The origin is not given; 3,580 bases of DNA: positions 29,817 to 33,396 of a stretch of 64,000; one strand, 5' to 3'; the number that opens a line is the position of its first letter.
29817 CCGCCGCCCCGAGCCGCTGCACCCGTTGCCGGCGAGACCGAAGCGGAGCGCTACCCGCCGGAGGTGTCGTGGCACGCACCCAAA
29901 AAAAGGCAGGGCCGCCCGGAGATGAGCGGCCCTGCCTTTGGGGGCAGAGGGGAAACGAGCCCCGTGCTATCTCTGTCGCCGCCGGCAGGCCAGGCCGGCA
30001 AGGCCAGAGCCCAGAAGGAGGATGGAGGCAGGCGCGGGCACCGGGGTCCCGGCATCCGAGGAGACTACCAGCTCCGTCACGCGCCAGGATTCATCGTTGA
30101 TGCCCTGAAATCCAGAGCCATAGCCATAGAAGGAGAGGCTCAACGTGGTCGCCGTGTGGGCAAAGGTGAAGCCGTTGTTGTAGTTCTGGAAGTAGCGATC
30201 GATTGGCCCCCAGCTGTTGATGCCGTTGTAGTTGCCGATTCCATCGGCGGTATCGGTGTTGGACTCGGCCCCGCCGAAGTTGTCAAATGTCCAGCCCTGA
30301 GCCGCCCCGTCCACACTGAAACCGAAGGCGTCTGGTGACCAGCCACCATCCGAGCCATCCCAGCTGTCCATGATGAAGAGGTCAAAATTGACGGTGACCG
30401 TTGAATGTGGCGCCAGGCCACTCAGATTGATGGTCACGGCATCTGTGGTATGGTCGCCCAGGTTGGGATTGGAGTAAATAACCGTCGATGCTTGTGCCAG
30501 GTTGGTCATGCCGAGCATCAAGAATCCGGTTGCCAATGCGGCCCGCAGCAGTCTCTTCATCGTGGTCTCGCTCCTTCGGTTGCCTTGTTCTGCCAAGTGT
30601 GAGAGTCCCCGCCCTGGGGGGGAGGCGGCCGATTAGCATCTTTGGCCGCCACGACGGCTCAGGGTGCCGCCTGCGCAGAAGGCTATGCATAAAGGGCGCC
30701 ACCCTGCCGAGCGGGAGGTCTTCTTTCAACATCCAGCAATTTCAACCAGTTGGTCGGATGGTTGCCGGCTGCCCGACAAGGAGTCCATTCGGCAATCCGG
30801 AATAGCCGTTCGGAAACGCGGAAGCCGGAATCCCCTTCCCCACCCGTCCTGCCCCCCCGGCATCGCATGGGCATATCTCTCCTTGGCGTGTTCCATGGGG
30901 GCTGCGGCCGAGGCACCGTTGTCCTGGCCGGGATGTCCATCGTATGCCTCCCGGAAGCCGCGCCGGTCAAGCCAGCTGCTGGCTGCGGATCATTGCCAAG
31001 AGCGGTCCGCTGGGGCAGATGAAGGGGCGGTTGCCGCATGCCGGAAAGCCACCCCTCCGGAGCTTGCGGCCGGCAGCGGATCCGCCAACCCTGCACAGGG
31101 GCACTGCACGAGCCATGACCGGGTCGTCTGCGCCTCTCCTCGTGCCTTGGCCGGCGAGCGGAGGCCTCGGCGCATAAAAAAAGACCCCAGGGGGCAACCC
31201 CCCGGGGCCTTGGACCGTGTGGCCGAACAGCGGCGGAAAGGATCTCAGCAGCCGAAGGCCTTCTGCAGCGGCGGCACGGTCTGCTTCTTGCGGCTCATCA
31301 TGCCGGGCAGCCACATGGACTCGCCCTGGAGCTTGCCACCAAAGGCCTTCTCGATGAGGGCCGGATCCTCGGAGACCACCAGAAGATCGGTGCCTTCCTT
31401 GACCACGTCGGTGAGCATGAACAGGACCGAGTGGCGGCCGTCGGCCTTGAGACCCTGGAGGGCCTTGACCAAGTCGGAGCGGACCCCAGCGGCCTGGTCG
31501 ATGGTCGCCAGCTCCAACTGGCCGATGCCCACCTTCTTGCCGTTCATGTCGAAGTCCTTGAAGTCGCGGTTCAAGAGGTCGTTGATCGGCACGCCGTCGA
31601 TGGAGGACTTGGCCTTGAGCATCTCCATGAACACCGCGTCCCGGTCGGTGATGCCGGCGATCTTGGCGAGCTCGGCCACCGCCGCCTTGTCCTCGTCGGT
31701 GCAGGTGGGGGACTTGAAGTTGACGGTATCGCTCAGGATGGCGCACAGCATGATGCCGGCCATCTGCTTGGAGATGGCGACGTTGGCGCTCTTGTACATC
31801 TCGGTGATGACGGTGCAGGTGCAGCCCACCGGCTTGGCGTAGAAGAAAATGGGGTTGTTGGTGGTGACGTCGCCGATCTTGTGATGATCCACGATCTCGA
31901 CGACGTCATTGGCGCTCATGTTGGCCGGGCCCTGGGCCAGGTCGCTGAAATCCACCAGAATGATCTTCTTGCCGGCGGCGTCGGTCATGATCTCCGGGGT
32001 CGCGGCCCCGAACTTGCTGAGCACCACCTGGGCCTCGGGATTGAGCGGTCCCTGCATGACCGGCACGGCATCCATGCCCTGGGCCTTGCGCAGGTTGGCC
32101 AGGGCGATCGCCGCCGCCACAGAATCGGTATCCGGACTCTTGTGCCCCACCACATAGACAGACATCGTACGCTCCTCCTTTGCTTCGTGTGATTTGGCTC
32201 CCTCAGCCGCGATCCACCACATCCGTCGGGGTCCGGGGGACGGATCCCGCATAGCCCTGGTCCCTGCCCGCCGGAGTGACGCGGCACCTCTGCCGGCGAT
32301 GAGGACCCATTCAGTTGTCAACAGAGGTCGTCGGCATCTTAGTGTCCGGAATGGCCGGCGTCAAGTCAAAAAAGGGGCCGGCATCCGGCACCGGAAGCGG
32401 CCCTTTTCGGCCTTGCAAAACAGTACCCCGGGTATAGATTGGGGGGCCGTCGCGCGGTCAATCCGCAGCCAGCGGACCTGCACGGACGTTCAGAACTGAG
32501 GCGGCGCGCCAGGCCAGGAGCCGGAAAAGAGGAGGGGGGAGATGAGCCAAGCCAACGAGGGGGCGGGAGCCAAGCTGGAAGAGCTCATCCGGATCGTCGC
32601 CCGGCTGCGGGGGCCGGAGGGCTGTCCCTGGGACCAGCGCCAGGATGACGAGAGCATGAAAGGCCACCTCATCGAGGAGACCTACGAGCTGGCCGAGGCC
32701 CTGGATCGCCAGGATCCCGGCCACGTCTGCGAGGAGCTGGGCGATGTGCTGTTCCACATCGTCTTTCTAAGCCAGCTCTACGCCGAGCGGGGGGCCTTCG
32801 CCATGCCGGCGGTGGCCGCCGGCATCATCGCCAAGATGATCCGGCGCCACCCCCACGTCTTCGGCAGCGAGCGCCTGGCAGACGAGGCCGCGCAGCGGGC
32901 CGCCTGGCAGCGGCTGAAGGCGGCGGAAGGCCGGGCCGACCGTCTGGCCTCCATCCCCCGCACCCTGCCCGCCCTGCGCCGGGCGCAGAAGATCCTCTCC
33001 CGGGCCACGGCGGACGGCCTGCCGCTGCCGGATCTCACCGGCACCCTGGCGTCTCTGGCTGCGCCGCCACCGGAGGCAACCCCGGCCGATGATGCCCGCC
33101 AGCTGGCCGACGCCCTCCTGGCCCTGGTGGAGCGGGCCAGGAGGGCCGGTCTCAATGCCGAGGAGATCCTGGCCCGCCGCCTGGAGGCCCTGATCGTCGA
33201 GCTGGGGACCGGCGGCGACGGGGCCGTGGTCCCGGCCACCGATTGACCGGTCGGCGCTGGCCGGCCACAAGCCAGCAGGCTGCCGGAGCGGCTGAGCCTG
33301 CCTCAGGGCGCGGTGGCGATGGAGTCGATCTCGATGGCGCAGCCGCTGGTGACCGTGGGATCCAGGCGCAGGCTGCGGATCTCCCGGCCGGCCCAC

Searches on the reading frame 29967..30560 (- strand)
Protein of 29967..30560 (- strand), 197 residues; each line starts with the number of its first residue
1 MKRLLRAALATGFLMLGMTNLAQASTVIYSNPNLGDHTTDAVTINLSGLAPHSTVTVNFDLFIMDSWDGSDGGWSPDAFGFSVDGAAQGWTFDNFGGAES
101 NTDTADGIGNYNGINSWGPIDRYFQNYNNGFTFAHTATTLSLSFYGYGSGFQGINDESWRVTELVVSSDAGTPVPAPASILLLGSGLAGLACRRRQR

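Call 13: search_protein_families(library=ncbifam, proteins=[window:29967-30560:-], max_evalue=0.01)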
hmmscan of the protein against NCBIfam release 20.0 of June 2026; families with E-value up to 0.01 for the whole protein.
window:29967-30560:- (197 aa): 8 families
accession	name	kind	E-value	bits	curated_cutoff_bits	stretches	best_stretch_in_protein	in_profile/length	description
NF041538.1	PEP_EDSA_1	subfamily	1e-06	28.7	100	1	115-197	225-307/307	EDSAP-1 family PEP-CTERM protein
NF038125.1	PEP_CTERM_THxN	subfamily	1.2e-05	25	85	1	166-197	217-246/246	THxN family PEP-CTERM protein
NF033947.0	PEP-cistern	hypoth_equivalog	5.2e-05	23.1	60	1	125-196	123-195/195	cistern family PEP-CTERM protein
TIGR03370.1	VPLPA-CTERM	domain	5.8e-05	23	25.35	1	174-196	1-23/25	VPLPA-CTERM sorting domain-containing protein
NF033554.9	floc_PepA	equivalog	0.00042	20.2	80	1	169-197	233-260/261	flocculation-associated PEP-CTERM protein PepA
NF041927.1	Xrt_dep_XDP1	equivalog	0.00051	20.1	125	1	168-197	213-242/242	exosortase-dependent surface protein XDP1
NF038129.1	PEP_NF038129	equivalog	0.0016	18.3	65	1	165-197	161-194/194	NF038129 family PEP-CTERM protein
TIGR02595.1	PEP_CTERM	domain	0.0019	18.9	16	1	174-197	1-24/24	PEP-CTERM sorting domain-containing protein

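Call 25: find_homologous_proteins(query=window:29970-30560:-, max_evalue=0.001)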
Query window:29970-30560:- (197 aa): 43 proteins with E <= 0.001 among 2093 candidates.
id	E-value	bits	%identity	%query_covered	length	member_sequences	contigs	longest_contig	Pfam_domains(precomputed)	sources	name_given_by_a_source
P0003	1.0e-127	442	100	100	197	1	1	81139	PF07589.17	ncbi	ncbi:MAG: PEP-CTERM sorting domain-containing protein [Thermodesulfobacteriota bacterium]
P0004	8.0e-78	279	63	99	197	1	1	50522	PF07589.17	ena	-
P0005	3.3e-76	274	63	100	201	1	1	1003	PF07589.17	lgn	-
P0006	7.9e-76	272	64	100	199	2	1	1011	PF07589.17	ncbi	-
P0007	7.3e-72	259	60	91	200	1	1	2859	PF07589.17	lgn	-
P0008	3.4e-71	257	65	100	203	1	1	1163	PF07589.17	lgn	-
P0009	1.9e-70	255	63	100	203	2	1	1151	PF07589.17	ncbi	-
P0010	1.0e-68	249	59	100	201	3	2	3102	PF07589.17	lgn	-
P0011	9.2e-65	236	61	99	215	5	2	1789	-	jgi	-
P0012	3.7e-64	234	58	100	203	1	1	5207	PF07589.17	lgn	-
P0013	4.5e-63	231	58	100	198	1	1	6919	PF07589.17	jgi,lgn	jgi:hypothetical protein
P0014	2.9e-60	222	54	99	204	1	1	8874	PF07589.17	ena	-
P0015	1.7e-56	209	54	93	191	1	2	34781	PF07589.17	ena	-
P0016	2.2e-55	206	51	97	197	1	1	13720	-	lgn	-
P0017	2.4e-50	189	52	99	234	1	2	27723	-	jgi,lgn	jgi:hypothetical protein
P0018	1.1e-49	187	51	100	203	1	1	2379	PF07589.17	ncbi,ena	-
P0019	7.9e-45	171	44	100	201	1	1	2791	PF07589.17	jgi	jgi:hypothetical protein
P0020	3.1e-43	166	46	98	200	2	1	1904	PF07589.17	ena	-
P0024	3.5e-29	120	39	98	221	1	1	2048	PF07589.17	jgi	jgi:hypothetical protein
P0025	2.1e-28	118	43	83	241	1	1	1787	PF07589.17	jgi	jgi:hypothetical protein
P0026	2.1e-24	104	40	79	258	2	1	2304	PF07589.17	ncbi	-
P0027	1.6e-22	98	42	80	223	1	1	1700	PF07589.17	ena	-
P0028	1.3e-20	92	32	80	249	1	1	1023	PF07589.17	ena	-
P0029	1.5e-17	82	32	99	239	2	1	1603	PF07589.17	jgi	jgi:hypothetical protein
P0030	8.6e-17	80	34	81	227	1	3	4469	PF07589.17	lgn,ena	-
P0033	8.8e-16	76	36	84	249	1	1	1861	PF07589.17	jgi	jgi:hypothetical protein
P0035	1.8e-15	75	39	86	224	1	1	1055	PF07589.17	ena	-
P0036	3.2e-15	74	34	84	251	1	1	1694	PF07589.17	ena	-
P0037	3.6e-15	74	35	71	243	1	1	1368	PF07589.17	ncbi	-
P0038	1.9e-14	72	31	78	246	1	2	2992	PF07589.17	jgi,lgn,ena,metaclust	metaclust:\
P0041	3.5e-13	68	32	71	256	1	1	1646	PF07589.17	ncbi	-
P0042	2.9e-11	62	29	100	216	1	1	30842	PF07589.17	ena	-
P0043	2.8e-9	55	32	100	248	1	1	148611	PF07589.17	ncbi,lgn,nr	ncbi:MAG: hypothetical protein KatS3mg131_3576 [Candidatus Tectimicrobiota bacterium]|nr:MAG: hypoth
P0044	2.7e-7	49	37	84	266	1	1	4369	PF07589.17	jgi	jgi:hypothetical protein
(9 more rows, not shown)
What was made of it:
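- On PEP-CTERM box (PrsR operator): calls 13, 25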

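Call 26: find_encoding_contigs(protein=P0004, flank=10000, max_places=3)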
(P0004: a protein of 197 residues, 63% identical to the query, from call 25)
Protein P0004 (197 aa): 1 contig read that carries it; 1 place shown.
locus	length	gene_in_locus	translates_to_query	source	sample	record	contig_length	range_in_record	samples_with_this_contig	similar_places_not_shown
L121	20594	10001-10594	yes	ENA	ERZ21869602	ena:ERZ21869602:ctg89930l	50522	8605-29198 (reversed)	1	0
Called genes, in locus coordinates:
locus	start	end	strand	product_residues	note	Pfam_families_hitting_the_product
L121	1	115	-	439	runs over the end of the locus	PF04413:Glycos_transf_N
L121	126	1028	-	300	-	PF03279:Lip_A_acyltrans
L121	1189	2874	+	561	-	PF02366:PMT, PF13231:PMT_2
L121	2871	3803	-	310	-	PF03279:Lip_A_acyltrans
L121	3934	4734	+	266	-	PF00106:adh_short, PF08659:KR (weak), PF13561:adh_short_C2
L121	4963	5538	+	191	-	PF00550:PP-binding (weak)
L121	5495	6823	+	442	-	PF00109:ketoacyl-synt, PF02801:Ketoacyl-synt_C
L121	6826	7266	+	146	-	PF07977:FabA, PF22818:ApeI-like (weak)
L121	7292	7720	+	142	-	PF07977:FabA, PF22818:ApeI-like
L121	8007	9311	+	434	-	PF00109:ketoacyl-synt, PF02801:Ketoacyl-synt_C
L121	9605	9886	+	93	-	-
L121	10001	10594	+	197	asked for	PF07589:PEP_exosort_dom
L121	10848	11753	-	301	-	PF03747:ADP_ribosyl_GH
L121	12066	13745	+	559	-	PF13229:Beta_helix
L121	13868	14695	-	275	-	PF00581:Rhodanese, PF02915:Rubrerythrin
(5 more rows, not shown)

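Call 27: find_encoding_contigs(protein=P0015, flank=10000, max_places=3)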
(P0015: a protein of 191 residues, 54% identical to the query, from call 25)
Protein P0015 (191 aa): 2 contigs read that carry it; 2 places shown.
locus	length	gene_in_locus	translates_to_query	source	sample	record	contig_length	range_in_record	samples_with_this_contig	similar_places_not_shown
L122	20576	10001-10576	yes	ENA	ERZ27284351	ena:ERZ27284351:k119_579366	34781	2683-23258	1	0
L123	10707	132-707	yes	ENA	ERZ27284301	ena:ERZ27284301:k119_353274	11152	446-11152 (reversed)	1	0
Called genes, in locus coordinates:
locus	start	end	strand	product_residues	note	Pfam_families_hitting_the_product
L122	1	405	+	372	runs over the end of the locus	PF13173:AAA_14, PF13635:DUF4143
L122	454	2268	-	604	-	PF00034:Cytochrom_C (faint), PF13442:Cytochrome_CBB3 (faint), PF14522:Cytochrome_C7 (faint)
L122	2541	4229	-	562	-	PF16949:ABC_tran_2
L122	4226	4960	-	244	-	PF13175:AAA_15 (faint), PF00005:ABC_tran, PF13304:AAA_21 (weak)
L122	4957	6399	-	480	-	PF01841:Transglut_core, PF13471:Transglut_core3 (weak)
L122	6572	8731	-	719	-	-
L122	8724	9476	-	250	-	-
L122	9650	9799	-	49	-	-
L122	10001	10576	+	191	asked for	PF07589:PEP_exosort_dom (weak)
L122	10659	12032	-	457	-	PF05167:DUF711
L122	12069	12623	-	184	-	PF01842:ACT (faint), PF13291:ACT_4 (faint), PF13740:ACT_6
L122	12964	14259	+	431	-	PF01368:DHH, PF00571:CBS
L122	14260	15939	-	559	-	PF00501:AMP-binding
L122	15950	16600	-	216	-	-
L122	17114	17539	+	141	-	PF07238:PilZ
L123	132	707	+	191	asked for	PF07589:PEP_exosort_dom (weak)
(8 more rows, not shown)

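Call 28: find_encoding_contigs(protein=P0014, flank=10000, max_places=3)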
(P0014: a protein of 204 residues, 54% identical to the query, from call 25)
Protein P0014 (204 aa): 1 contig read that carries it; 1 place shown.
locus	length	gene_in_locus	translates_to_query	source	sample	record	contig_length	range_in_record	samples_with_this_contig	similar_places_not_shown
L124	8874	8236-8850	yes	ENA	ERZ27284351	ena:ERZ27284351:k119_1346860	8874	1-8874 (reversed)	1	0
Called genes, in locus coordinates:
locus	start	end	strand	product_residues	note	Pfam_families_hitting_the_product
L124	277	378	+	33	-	-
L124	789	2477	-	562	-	PF16949:ABC_tran_2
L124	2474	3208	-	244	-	PF13175:AAA_15 (faint), PF00005:ABC_tran, PF13304:AAA_21 (weak)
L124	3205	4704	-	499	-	PF01841:Transglut_core, PF13471:Transglut_core3 (weak)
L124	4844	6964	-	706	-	-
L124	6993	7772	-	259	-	-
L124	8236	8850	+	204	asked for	PF07589:PEP_exosort_dom (weak)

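Call 40: find_encoding_contigs(protein=P0013, flank=6000, max_places=3)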
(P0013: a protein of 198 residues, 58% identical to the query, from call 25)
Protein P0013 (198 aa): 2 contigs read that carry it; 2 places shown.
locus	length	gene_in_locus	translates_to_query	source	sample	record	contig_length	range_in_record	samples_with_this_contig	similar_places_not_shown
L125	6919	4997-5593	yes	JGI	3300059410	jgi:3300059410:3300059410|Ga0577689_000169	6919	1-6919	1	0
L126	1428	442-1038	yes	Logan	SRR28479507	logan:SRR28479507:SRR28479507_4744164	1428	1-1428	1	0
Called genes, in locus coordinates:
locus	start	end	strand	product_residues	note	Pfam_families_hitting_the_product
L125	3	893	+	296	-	?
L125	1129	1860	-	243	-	PF00188:CAP (weak)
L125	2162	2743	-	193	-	-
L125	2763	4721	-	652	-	PF00989:PAS (faint), PF08448:PAS_4, PF13426:PAS_9 (faint), PF08447:PAS_3, PF00512:HisKA, PF02518:HATPase_c, PF00072:Response_reg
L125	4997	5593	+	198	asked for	PF07589:PEP_exosort_dom (weak)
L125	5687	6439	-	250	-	-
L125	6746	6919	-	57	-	?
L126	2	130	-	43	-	?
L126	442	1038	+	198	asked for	PF07589:PEP_exosort_dom (weak)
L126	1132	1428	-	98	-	?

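Call 41: find_encoding_contigs(protein=P0012, flank=6000, max_places=3)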
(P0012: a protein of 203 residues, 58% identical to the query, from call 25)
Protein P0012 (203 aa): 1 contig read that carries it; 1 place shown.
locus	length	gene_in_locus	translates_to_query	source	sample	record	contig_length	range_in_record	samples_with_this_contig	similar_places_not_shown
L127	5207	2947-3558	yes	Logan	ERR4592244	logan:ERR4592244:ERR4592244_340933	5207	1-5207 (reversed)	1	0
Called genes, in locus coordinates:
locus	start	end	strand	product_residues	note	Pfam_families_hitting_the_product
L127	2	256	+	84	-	?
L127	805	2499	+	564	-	PF12773:DZR, PF13248:Zn_ribbon_3 (weak), PF07238:PilZ (weak)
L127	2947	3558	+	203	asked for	PF07589:PEP_exosort_dom (weak)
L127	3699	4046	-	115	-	-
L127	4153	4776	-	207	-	PF01810:LysE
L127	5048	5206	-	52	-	?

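Call 45: find_related_loci(query=A2, collection=metagenome_contigs, flank=5000)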
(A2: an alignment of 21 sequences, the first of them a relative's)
Query A2 (197 aa) in metagenome_contigs; peptide patterns used: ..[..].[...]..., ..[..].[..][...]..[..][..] (x = any residue, [..] = any of these).
194 stretches matched a pattern; 18 encode a relative of the query (tblastn E <= 1e-3); 18 distinct loci.
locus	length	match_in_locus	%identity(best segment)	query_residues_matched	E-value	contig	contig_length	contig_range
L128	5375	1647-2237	61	1-196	9e-72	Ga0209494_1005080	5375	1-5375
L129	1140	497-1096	46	1-197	2e-56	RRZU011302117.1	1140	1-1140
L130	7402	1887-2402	44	6-168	3e-39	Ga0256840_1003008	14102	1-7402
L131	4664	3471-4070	36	6-195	5e-35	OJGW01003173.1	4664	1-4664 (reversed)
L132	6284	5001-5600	36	6-195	5e-35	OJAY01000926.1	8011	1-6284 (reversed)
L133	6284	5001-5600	36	6-195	5e-35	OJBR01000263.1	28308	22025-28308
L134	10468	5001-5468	42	14-168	3e-34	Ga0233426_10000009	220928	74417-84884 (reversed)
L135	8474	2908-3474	38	4-196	3e-33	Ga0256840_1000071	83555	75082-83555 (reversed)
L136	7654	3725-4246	36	34-196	4e-25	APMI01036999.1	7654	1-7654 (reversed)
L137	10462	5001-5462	29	25-175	1e-10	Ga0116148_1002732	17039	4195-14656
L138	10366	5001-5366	31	52-179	1e-10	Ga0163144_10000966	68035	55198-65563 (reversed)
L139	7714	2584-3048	28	25-166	2e-9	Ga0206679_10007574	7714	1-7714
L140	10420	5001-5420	29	50-196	2e-9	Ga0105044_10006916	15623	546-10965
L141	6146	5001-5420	29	50-196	2e-9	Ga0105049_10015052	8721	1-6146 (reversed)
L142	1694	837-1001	40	34-87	4e-8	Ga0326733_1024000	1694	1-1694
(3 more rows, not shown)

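Call 56: find_encoding_contigs(protein=P0010, flank=3000, max_places=3)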
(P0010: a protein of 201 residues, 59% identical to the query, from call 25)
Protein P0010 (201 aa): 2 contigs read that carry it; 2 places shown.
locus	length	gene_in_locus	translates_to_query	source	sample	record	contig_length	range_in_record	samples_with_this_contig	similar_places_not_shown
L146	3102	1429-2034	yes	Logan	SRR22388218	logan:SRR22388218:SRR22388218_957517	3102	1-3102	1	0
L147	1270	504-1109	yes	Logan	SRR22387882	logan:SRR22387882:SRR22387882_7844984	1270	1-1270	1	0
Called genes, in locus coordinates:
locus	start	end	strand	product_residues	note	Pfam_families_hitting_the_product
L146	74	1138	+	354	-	PF01544:CorA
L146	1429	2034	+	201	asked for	PF07589:PEP_exosort_dom (weak)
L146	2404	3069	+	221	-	PF00484:Pro_CA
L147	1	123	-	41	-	?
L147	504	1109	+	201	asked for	PF07589:PEP_exosort_dom (weak)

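Call 57: find_encoding_contigs(protein=P0007, flank=3000, max_places=3)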
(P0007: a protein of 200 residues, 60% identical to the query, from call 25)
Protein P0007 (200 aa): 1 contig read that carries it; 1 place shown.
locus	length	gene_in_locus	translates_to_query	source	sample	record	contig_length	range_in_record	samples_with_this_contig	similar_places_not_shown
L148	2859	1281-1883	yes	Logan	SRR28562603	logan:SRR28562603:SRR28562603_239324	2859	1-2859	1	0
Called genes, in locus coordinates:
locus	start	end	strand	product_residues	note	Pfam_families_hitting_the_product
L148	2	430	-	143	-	?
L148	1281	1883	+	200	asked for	PF07589:PEP_exosort_dom (weak)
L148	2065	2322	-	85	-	PF14384:BrnA_antitoxin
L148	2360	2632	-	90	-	PF04365:BrnT_toxin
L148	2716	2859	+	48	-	?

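Call 81: search_solved_structures(query=A2, max_evalue=0.1)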
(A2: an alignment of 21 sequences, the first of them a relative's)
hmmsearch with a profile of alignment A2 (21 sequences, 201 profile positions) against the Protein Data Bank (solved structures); distinct sequences matched with E-value up to 0.1: 0.

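Call 82: find_homologous_proteins(query=P0012, max_evalue=1e-40)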
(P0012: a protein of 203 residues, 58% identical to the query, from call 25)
Query P0012 (203 aa): 13 proteins with E <= 1e-40 among 782 candidates.
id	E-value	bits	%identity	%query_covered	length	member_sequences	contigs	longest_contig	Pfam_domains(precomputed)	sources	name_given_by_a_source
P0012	9.8e-130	448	100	100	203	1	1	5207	PF07589.17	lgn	-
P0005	5.9e-79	282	64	99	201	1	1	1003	PF07589.17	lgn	-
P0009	4.2e-76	273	65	98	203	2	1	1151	PF07589.17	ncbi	-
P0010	6.5e-73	263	61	99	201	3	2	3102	PF07589.17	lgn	-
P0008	7.4e-73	263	66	89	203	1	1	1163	PF07589.17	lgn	-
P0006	2.7e-69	251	63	98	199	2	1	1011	PF07589.17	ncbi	-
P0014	3.2e-69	251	59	99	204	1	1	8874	PF07589.17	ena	-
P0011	1.3e-67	245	57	100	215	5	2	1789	-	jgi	-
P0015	3.2e-64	234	58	92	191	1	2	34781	PF07589.17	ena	-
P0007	7.8e-54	200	55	89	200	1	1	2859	PF07589.17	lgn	-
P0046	6.8e-52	194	51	100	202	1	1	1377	PF07589.17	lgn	-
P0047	2.0e-51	193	52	93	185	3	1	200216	PF07589.17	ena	-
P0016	1.7e-47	180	49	97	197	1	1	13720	-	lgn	-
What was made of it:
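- Tried and rejected: None exist in the database (call 82).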

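Call 83: find_encoding_contigs(protein=P0011, flank=3000, max_places=5)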
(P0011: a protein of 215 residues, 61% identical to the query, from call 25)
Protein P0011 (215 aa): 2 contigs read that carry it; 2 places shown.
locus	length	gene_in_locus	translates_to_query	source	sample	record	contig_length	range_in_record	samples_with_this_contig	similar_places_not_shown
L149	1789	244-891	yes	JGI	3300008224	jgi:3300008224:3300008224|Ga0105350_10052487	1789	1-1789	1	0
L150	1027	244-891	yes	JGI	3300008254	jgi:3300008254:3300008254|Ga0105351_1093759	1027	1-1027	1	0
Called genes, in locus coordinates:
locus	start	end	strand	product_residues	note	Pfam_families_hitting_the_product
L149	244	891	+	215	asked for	-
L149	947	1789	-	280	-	?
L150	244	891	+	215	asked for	-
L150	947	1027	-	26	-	?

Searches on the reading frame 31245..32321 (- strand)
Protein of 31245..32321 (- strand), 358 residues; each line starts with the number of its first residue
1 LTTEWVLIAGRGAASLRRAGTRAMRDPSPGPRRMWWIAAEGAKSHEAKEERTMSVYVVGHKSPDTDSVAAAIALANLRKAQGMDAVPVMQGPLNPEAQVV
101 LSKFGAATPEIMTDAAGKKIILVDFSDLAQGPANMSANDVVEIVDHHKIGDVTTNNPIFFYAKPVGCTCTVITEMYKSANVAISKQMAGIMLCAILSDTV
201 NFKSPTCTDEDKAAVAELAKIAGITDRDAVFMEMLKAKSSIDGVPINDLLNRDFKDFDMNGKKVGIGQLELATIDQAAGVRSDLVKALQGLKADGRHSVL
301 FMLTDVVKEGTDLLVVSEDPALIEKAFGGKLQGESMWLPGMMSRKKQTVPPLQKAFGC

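Call 13: search_protein_families(library=ncbifam, proteins=[window:31245-32321:-], max_evalue=0.01)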
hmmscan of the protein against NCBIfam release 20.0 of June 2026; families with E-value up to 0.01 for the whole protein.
window:31245-32321:- (358 aa): 13 families
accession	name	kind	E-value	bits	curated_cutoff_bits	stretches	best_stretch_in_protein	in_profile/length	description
NF003877.0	PRK05427.1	equivalog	8.4e-122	406.4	283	1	53-356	2-306/308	manganese-dependent inorganic pyrophosphatase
NF011443.0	PRK14869.1-5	equivalog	2e-94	317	335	2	114-356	302-544/546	putative manganese-dependent inorganic diphosphatase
NF011440.0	PRK14869.1-2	equivalog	1.8e-92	310.7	746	2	113-355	295-536/541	putative manganese-dependent inorganic diphosphatase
NF011441.0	PRK14869.1-3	equivalog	1.3e-87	294.6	753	2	117-355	304-542/548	putative manganese-dependent inorganic diphosphatase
NF011449.0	PRK14869.2-5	equivalog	2.5e-74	251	411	2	118-355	207-444/451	putative manganese-dependent inorganic diphosphatase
NF011442.0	PRK14869.1-4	equivalog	1.5e-71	241.5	400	2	116-355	303-538/543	putative manganese-dependent inorganic diphosphatase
NF011445.0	PRK14869.2-1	equivalog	7.9e-67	225.9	483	2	119-354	308-543/548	putative manganese-dependent inorganic diphosphatase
NF011447.0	PRK14869.2-3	equivalog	1.8e-61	208.3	522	2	117-351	302-535/540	putative manganese-dependent inorganic diphosphatase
NF011444.0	PRK14869.1-6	equivalog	3e-61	207.6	1105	2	117-355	304-543/547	putative manganese-dependent inorganic diphosphatase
NF011448.0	PRK14869.2-4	equivalog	4.4e-46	157.3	562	2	114-354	317-558/563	putative manganese-dependent inorganic diphosphatase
NF011446.0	PRK14869.2-2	equivalog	4.9e-44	150.7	601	2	118-352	319-553/576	putative manganese-dependent inorganic diphosphatase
NF041569.1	A-tRNAntase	equivalog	1e-05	24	1440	1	141-268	93-216/880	A-adding tRNA nucleotidyltransferase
NF011110.0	PRK14538.1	equivalog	0.0049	15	707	0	53-206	368-539/838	putative bifunctional signaling protein/50S ribosomal protein L9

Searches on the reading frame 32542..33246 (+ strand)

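Call 13: search_protein_families(library=ncbifam, proteins=[window:32542-33246:+], max_evalue=0.01)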
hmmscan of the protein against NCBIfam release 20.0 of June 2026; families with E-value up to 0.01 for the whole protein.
window:32542-33246:+ (234 aa): 10 families
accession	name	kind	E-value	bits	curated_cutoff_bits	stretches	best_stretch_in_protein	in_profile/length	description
NF007113.1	PRK09562.1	equivalog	9.8e-55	185.9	208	1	12-212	2-210/251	nucleoside triphosphate pyrophosphohydrolase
NF052436.1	YabN_Meth_PPase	exception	6.3e-52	177.2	525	1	9-213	228-447/486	bifunctional methyltransferase/pyrophosphohydrolase YabN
TIGR00444.1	mazG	subfamily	2.6e-46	158.3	148.3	1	18-211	1-208/248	MazG family protein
NF008986.0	PRK12333.1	equivalog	1.9e-42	145.6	292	1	13-216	2-194/204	nucleoside triphosphate pyrophosphohydrolase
NF008989.0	PRK12334.2-1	equivalog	6.4e-36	124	494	1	8-212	111-308/328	nucleoside triphosphate pyrophosphohydrolase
NF008988.0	PRK12334.1-4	equivalog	5.3e-35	120.9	501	1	8-210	129-314/335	nucleoside triphosphate pyrophosphohydrolase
NF008991.0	PRK12334.2-3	equivalog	4.2e-34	118.7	696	1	5-162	129-289/454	nucleoside triphosphate pyrophosphohydrolase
NF008990.0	PRK12334.2-2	equivalog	2.2e-30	106.4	884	1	6-166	138-300/436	nucleoside triphosphate pyrophosphohydrolase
NF008987.0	PRK12334.1-1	equivalog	1.2e-24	87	375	1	6-216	81-286/326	nucleoside triphosphate pyrophosphohydrolase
TIGR03188.1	histidine_hisI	equivalog_domain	0.0011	19.2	42.7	1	40-76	33-69/84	phosphoribosyl-ATP diphosphatase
